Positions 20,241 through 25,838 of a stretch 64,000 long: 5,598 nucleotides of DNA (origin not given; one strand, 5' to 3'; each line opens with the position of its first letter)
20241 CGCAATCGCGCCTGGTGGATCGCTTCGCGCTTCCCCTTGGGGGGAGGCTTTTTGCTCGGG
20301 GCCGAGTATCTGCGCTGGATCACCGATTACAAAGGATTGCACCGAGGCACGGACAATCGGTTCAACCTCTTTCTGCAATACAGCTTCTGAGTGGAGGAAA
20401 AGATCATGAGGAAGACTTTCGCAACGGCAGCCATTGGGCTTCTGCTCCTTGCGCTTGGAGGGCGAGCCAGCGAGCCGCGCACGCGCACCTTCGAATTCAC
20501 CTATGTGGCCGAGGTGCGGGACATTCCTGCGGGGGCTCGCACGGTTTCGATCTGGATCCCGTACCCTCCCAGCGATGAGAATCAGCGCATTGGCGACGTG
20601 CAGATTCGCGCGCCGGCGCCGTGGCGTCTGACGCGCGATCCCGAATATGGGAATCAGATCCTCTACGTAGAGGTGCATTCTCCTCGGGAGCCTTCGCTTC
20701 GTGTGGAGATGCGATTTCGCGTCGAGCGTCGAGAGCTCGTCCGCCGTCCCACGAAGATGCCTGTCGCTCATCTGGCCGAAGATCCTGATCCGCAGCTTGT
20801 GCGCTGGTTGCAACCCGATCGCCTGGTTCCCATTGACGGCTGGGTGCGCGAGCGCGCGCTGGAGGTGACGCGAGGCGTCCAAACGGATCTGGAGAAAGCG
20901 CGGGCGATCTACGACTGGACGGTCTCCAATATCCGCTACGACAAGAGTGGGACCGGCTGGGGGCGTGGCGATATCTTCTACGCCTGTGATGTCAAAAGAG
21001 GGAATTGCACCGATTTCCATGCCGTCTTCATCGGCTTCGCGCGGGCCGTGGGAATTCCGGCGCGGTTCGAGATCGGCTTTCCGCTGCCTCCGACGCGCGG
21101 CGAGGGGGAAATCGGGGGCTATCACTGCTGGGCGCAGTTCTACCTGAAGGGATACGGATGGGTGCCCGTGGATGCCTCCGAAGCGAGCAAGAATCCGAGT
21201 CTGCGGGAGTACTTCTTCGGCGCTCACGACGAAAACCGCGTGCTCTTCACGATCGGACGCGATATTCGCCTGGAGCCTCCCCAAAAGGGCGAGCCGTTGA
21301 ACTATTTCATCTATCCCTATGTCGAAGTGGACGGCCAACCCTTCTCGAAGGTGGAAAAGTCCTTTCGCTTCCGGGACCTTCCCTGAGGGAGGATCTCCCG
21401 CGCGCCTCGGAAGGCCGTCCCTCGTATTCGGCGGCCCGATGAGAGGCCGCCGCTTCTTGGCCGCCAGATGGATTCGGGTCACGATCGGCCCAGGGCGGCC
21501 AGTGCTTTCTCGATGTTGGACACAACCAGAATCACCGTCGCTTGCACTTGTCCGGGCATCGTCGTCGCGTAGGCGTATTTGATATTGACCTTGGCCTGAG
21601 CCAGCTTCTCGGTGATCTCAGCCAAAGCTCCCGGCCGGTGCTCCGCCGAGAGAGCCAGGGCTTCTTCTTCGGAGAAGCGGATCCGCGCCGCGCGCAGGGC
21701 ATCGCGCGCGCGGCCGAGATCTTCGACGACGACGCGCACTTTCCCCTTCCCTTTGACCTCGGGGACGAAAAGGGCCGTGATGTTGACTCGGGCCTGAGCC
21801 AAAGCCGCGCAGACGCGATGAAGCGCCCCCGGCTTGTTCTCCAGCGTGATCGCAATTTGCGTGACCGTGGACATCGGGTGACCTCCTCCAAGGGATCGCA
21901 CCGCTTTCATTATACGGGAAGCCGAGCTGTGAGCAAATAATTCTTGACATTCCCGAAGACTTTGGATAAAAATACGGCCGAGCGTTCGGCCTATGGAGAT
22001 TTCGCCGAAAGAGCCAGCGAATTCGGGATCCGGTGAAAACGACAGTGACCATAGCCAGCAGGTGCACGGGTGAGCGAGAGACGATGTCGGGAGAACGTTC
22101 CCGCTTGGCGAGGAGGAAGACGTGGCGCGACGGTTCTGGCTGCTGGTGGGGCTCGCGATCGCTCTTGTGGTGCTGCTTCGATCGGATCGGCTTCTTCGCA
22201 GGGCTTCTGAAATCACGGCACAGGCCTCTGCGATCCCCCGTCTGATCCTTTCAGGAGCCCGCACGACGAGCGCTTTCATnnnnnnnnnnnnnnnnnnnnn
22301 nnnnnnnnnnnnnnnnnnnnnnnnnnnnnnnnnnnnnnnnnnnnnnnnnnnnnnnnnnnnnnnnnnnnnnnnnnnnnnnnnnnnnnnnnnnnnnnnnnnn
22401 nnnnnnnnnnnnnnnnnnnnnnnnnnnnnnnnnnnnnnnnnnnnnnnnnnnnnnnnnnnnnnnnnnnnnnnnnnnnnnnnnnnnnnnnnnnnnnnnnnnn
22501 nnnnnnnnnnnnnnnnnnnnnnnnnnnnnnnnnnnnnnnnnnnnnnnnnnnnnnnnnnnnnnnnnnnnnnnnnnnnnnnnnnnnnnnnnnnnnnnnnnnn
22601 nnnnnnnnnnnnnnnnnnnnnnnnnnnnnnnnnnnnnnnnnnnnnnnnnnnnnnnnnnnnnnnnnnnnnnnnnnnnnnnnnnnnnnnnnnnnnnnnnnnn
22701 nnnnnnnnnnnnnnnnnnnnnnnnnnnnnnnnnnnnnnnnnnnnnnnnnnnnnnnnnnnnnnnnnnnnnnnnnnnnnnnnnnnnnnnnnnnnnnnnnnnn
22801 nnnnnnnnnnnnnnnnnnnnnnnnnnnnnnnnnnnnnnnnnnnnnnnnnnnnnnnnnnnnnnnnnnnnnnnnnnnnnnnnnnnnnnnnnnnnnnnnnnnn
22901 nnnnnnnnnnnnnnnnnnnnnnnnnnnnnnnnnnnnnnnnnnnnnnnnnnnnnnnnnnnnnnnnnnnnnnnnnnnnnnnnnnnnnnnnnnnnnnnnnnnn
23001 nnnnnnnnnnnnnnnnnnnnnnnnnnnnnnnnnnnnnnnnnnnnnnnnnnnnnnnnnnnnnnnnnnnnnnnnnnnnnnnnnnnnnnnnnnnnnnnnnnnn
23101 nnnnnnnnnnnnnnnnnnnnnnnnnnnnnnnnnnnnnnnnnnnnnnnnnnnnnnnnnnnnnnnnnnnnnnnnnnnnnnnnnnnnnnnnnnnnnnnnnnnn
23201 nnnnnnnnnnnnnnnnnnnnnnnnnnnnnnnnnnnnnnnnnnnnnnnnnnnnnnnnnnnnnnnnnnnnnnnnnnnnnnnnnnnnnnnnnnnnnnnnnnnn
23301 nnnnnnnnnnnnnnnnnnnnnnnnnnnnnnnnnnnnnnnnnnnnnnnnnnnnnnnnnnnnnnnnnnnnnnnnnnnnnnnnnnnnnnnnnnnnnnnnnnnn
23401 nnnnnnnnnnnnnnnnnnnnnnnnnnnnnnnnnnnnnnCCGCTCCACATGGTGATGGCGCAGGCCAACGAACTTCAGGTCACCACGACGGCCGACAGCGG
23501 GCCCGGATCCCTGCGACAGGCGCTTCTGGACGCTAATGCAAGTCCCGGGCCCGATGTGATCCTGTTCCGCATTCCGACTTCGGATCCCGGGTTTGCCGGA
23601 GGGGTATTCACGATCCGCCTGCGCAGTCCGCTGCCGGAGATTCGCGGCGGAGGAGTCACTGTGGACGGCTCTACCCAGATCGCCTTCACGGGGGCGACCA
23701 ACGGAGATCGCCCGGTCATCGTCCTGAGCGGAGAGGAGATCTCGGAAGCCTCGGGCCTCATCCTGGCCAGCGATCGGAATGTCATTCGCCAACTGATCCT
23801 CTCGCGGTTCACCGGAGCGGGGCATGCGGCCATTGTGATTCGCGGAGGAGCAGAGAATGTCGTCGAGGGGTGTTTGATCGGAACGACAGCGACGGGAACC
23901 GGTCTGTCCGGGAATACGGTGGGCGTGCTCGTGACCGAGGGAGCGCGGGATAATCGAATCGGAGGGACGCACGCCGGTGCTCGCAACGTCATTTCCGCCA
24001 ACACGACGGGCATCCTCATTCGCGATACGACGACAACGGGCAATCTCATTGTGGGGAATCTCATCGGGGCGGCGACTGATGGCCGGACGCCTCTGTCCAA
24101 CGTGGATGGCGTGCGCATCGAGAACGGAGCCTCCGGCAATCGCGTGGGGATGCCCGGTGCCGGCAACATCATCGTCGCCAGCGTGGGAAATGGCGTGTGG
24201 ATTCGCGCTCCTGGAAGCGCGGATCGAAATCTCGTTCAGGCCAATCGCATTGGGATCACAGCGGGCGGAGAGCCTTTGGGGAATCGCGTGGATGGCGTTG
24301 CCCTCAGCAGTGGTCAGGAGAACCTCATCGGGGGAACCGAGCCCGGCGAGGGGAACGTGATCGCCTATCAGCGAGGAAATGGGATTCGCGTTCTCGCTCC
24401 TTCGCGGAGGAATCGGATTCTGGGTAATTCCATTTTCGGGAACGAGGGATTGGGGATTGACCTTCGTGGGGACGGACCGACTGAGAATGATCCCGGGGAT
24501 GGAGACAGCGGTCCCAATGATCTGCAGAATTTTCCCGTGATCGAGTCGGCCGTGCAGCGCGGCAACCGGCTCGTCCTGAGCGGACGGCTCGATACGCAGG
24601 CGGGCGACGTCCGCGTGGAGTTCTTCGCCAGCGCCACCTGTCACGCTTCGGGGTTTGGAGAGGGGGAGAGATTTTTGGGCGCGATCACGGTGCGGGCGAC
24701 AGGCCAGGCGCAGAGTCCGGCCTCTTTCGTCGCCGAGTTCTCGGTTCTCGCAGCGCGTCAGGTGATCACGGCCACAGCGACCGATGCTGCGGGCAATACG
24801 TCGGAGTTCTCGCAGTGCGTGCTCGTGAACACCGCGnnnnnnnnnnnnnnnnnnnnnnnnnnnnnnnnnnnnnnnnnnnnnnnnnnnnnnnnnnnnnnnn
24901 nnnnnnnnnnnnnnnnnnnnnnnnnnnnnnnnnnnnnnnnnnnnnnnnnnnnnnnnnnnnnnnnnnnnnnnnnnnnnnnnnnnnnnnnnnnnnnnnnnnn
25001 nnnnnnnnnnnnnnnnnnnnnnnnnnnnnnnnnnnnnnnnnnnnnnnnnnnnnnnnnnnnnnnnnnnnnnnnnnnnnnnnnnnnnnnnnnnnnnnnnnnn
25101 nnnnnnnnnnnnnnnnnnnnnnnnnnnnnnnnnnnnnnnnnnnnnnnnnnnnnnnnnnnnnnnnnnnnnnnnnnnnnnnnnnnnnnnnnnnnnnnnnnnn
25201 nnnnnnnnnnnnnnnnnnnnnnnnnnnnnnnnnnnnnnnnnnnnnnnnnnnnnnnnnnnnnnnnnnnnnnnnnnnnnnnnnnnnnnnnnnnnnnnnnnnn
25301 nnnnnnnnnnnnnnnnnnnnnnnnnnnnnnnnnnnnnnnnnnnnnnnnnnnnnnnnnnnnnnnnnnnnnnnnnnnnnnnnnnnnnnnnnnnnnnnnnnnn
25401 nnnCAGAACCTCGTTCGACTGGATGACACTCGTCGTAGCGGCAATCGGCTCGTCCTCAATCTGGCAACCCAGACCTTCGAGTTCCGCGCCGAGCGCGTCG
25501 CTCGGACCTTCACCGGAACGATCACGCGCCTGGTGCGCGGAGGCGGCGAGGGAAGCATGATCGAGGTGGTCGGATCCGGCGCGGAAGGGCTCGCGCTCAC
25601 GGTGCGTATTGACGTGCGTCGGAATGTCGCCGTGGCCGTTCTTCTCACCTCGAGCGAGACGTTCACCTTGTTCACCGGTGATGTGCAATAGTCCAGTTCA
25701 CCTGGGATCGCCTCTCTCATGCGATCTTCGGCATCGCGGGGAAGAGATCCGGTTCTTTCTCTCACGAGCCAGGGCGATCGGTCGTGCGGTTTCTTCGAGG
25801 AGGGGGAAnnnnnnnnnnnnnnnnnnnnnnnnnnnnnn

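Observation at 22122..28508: Tandem giant surface proteins: FG-GAP/β-helix/PKD protein followed by β-barrel-like/PKD/OmpA-C protein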

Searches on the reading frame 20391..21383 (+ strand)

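Call 9: search_protein_families(library=pfam, proteins=[window:20391-21383:+], max_evalue=0.001)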
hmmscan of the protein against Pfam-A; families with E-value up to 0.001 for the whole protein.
window:20391-21383:+ (331 aa): 1 family
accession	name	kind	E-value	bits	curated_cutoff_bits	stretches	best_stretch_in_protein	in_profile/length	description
PF01841.26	Transglut_core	-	2.3e-30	105.5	23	1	155-262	3-108/108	Transglutaminase-like superfamily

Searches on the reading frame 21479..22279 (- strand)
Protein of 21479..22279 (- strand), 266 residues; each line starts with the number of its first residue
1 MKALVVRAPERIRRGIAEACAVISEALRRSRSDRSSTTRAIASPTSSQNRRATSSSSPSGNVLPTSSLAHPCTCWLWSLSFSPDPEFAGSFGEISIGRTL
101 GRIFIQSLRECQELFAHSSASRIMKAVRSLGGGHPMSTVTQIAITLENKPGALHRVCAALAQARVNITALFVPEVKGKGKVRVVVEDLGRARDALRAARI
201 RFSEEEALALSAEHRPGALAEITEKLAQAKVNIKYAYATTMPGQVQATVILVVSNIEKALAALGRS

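Call 9: search_protein_families(library=pfam, proteins=[window:21479-22279:-], max_evalue=0.001)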
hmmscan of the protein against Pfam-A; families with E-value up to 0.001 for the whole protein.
window:21479-22279:- (266 aa): 6 families
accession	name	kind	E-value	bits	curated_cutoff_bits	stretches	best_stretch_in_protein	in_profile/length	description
PF01842.31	ACT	-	3.8e-15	55.8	27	2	141-194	2-55/66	ACT domain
PF22629.2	ACT_AHAS_ss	-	4.9e-15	55.9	27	2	142-191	1-52/67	AHAS small subunit-like ACT domain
PF19571.5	ACT_8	-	2.5e-12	47.2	23.5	1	138-243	2-107/141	ACT domain pair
PF13291.12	ACT_4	-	1.2e-09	39.2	27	0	208-257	9-60/80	ACT domain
PF13840.12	ACT_7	-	6.6e-05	23.1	27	0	216-235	21-40/65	ACT domain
PF22468.2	ACT_9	-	0.00017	21.7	27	0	147-168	9-30/61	ACT domain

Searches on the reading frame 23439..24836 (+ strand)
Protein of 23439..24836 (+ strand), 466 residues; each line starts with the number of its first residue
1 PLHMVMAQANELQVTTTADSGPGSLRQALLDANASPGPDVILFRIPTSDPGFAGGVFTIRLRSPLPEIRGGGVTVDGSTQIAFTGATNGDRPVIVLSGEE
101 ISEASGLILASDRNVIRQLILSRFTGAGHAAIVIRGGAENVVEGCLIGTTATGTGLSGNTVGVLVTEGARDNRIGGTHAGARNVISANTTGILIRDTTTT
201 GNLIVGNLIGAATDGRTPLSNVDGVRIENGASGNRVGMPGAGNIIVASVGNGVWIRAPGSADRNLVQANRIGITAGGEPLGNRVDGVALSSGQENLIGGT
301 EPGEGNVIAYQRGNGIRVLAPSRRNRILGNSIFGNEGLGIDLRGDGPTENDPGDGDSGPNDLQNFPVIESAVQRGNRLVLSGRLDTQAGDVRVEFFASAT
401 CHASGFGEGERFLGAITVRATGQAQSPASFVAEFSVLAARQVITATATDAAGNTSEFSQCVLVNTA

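Call 71: search_solved_structures(query=window:23439-24836:+, max_evalue=10, show_alignments=1)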
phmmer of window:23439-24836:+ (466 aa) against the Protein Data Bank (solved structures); distinct sequences matched with E-value up to 10: 0.

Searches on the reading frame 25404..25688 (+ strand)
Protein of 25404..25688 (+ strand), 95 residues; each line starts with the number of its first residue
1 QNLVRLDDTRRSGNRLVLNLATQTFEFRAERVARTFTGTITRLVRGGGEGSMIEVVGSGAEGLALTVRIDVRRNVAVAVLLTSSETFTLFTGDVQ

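Call 87: find_homologous_proteins(query=window:25404-25688:+, max_evalue=0.01)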
Query window:25404-25688:+: 26 candidates shared short words with the query, none scored E <= 0.01.
